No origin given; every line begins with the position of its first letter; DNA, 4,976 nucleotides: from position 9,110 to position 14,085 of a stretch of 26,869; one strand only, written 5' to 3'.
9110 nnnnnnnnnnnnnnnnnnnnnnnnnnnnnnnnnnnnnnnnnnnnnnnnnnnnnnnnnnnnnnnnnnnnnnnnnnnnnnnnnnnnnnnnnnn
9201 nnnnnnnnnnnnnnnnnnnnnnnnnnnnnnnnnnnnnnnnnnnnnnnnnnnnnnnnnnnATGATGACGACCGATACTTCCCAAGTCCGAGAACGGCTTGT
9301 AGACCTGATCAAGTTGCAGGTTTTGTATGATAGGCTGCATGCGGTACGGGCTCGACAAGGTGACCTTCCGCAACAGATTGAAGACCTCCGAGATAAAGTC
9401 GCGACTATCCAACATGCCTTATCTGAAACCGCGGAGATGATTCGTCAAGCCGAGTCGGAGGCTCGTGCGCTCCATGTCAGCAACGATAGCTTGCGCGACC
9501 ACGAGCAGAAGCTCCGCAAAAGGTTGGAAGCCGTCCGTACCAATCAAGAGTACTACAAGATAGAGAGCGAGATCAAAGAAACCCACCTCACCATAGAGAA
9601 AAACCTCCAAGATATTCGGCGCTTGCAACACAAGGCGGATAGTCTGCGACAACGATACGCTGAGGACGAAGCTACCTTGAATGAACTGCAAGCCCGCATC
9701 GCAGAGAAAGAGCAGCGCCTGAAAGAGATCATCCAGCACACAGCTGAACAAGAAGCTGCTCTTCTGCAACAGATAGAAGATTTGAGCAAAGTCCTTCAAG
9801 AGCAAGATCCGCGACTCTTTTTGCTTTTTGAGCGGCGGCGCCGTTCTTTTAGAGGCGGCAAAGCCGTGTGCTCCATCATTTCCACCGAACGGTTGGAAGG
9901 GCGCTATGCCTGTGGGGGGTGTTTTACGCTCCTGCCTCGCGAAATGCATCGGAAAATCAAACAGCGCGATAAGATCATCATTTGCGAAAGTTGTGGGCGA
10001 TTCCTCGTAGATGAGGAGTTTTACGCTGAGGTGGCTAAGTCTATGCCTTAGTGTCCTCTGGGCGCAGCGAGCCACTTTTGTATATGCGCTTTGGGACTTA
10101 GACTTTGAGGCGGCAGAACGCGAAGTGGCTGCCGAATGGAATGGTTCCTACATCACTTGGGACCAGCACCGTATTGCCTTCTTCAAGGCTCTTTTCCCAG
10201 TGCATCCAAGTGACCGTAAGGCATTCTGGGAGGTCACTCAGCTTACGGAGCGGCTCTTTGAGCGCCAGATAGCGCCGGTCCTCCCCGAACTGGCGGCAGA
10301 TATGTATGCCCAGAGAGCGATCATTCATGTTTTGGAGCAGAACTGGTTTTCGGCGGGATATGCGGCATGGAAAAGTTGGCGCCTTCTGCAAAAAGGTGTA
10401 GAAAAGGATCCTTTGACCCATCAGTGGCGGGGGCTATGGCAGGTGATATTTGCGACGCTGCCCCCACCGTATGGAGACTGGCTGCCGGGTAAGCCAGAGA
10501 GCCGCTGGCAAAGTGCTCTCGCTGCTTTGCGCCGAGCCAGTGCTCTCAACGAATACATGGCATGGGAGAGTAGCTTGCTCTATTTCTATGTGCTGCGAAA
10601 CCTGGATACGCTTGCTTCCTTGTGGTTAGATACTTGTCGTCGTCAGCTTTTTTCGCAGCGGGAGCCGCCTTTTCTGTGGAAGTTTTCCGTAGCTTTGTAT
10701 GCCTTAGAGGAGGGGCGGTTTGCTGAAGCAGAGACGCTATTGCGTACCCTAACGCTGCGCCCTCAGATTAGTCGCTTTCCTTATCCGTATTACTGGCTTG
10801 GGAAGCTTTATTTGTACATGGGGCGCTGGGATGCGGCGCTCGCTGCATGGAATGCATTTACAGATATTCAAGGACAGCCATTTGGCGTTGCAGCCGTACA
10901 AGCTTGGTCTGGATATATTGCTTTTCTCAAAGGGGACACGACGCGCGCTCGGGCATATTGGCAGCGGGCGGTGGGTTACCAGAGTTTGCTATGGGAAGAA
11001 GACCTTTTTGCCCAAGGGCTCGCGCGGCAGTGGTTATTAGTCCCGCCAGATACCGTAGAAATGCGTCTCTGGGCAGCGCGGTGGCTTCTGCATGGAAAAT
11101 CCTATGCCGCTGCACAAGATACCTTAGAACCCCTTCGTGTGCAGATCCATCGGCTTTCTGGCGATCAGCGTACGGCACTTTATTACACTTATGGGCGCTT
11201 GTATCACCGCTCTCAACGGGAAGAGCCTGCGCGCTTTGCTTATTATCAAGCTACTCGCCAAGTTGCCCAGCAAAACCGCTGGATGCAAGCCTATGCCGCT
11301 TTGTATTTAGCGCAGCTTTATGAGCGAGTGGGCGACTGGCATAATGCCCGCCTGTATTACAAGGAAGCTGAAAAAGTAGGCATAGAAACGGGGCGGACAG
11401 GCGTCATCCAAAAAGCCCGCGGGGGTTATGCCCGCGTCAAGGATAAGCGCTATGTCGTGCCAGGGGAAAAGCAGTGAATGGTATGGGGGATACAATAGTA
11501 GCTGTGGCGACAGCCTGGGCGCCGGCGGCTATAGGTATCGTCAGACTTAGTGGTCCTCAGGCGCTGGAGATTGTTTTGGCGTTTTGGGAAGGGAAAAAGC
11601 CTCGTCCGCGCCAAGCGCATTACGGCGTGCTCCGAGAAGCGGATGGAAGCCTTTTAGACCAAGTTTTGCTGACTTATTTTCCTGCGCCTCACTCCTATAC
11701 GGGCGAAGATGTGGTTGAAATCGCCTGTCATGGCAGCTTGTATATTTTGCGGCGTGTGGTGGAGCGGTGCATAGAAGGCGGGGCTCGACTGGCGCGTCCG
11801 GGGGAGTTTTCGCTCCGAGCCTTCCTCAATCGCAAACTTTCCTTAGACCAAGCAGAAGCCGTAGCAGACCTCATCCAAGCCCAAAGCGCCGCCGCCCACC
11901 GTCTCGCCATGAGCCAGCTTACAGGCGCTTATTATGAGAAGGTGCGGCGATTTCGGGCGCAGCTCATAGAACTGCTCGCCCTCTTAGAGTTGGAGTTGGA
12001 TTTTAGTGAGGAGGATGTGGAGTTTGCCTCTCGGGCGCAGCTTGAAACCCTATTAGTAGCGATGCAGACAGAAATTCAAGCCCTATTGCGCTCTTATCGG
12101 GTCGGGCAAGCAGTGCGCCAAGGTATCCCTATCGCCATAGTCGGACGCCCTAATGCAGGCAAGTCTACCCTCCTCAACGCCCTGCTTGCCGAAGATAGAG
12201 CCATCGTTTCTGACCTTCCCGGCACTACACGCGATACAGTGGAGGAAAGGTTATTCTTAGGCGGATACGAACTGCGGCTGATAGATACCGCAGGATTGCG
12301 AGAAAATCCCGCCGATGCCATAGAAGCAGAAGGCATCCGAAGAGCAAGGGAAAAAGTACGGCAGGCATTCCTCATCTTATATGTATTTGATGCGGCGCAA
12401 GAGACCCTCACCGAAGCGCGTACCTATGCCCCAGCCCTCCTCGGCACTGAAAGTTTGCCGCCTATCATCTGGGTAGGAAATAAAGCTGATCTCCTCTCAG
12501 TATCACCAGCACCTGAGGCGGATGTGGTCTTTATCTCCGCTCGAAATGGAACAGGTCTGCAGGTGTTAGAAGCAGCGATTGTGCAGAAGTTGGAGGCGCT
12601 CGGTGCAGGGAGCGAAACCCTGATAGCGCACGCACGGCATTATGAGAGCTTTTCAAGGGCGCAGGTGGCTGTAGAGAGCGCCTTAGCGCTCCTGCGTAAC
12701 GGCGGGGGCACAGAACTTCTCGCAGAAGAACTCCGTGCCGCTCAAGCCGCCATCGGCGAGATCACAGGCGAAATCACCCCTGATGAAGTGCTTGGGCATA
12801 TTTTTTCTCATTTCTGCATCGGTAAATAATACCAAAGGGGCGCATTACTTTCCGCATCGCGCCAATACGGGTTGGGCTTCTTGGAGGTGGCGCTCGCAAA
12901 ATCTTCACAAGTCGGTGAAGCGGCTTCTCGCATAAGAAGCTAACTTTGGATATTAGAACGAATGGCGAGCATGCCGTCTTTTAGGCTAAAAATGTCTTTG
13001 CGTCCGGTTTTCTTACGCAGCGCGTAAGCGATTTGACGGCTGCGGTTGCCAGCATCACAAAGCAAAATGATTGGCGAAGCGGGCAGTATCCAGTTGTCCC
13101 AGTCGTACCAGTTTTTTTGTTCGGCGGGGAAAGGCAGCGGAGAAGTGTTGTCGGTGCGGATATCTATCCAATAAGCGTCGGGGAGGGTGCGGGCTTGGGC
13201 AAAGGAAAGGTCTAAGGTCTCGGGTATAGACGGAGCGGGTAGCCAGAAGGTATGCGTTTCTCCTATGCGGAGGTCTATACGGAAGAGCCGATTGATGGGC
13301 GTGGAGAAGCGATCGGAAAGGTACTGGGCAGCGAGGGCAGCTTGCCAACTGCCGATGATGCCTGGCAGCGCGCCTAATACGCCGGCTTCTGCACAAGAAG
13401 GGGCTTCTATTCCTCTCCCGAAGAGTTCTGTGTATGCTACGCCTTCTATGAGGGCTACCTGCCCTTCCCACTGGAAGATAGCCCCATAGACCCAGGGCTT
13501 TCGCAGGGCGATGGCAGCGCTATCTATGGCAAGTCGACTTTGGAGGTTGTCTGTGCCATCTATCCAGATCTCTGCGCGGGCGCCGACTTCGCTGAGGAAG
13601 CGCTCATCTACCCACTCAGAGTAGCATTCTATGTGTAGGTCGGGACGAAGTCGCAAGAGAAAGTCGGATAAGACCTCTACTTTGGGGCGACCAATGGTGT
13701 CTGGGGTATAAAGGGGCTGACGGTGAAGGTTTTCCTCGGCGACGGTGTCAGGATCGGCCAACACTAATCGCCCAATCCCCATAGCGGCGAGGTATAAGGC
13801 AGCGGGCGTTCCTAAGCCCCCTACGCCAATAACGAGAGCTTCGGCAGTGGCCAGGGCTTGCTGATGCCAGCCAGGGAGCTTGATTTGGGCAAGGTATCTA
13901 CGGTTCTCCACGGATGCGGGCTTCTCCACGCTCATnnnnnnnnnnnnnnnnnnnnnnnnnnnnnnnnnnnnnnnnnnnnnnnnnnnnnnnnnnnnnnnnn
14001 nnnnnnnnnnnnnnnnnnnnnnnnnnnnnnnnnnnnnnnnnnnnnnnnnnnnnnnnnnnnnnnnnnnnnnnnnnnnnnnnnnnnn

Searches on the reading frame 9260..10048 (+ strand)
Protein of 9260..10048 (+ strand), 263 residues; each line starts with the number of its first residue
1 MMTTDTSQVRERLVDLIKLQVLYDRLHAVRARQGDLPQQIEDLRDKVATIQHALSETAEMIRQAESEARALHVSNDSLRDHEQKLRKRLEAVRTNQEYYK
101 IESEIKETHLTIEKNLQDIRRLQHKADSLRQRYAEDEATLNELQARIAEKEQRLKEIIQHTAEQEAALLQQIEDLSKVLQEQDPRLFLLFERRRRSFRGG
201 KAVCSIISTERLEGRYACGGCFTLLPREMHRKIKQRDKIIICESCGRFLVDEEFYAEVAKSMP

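Call 12: search_protein_families(library=pfam, proteins=[window:9260-10048:+], max_evalue=0.001)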
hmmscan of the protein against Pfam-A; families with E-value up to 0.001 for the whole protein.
window:9260-10048:+ (263 aa): 1 family
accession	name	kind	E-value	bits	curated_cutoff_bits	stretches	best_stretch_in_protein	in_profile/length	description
PF02591.20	Zn_ribbon_9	-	6.1e-10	39.5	29.1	1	217-249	1-33/33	C4-type zinc ribbon domain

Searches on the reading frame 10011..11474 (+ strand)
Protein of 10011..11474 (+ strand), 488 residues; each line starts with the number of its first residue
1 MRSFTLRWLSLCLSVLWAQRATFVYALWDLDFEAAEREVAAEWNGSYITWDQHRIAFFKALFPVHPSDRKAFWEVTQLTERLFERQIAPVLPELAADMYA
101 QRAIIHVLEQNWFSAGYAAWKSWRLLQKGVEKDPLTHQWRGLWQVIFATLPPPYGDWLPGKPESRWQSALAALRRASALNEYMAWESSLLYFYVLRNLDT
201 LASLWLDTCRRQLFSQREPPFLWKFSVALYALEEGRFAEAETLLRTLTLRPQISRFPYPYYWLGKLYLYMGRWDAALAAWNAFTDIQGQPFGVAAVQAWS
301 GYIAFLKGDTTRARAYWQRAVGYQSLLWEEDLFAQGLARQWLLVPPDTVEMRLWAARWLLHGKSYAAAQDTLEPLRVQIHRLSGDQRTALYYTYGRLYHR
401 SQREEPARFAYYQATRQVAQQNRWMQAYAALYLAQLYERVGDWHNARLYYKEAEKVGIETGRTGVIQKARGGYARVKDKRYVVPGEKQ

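Call 12: search_protein_families(library=pfam, proteins=[window:10011-11474:+], max_evalue=0.001)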
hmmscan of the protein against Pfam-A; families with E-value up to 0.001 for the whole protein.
window:10011-11474:+ (488 aa): 6 families
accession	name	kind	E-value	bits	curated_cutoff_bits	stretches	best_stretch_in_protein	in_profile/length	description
PF07719.23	TPR_2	-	2.2e-07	30.9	27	0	259-282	3-26/34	Tetratricopeptide repeat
PF13432.12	TPR_16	-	3.2e-06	27.9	32.7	1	263-321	3-58/65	Tetratricopeptide repeat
PF13428.12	TPR_14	-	1.9e-05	25.4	23.5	0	430-455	4-29/44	Tetratricopeptide repeat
PF14559.12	TPR_19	-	3.5e-05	24.5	25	0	231-279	1-47/68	Tetratricopeptide repeat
PF13181.12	TPR_8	-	0.00034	21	25.7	0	390-415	3-28/34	Tetratricopeptide repeat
PF13424.12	TPR_12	-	0.00036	21.1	30.1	0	353-416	7-73/77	Tetratricopeptide repeat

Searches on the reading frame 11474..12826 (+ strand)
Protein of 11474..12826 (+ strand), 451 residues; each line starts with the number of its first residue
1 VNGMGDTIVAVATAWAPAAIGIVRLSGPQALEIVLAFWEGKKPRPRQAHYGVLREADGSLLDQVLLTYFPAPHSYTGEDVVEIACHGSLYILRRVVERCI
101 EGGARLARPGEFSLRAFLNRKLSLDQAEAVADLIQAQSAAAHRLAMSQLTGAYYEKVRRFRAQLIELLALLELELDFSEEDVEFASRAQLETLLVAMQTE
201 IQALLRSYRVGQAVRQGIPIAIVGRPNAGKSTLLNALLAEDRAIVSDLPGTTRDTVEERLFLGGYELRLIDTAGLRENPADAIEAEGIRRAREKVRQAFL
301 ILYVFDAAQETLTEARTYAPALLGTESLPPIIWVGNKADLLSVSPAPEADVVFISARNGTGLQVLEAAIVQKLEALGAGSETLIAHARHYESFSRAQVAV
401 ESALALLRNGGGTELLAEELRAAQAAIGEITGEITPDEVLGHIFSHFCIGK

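Call 12: search_protein_families(library=pfam, proteins=[window:11474-12826:+], max_evalue=0.001)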
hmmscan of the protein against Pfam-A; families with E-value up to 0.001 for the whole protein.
window:11474-12826:+ (451 aa): 6 families
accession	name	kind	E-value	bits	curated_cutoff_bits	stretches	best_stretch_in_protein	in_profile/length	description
PF12631.12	MnmE_helical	-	3e-53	181.5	40.1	1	124-448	1-211/211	MnmE helical domain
PF10396.14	TrmE_N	-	5.8e-41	139.8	29.8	1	7-121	1-117/117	GTP-binding protein TrmE N-terminus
PF01926.29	MMR_HSR1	-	2e-25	89.5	21.9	1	220-337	2-113/113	50S ribosome-binding GTPase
PF02421.24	FeoB_N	-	4.1e-08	33.3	27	1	220-307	3-88/156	Ferrous iron transport protein B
PF00350.29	Dynamin_N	-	6.8e-07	29.9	27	1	220-253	1-34/168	Dynamin family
PF00009.33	GTP_EFTU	-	0.00071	19.7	26.5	0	220-244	6-30/188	Elongation factor Tu GTP binding domain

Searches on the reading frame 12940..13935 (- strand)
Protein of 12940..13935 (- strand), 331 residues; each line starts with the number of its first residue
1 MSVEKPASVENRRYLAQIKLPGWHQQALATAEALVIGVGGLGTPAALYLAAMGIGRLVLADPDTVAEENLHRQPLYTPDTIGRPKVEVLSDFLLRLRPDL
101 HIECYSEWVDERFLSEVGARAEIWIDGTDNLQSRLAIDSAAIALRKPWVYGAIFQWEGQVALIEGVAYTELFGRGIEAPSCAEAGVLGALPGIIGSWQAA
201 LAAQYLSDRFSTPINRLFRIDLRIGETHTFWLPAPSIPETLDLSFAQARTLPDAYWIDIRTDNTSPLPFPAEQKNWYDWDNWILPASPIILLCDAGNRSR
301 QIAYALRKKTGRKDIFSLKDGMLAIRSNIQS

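Call 12: search_protein_families(library=pfam, proteins=[window:12940-13935:-], max_evalue=0.001)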
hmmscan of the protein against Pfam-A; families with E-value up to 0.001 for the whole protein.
window:12940-13935:- (331 aa): 2 families
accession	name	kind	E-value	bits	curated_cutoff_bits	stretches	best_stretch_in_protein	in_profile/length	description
PF00899.27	ThiF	-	3.1e-48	164.4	28.1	1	20-226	12-223/238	ThiF family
PF00581.25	Rhodanese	-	9.9e-05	23.2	22.2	1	245-326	25-100/102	Rhodanese-like domain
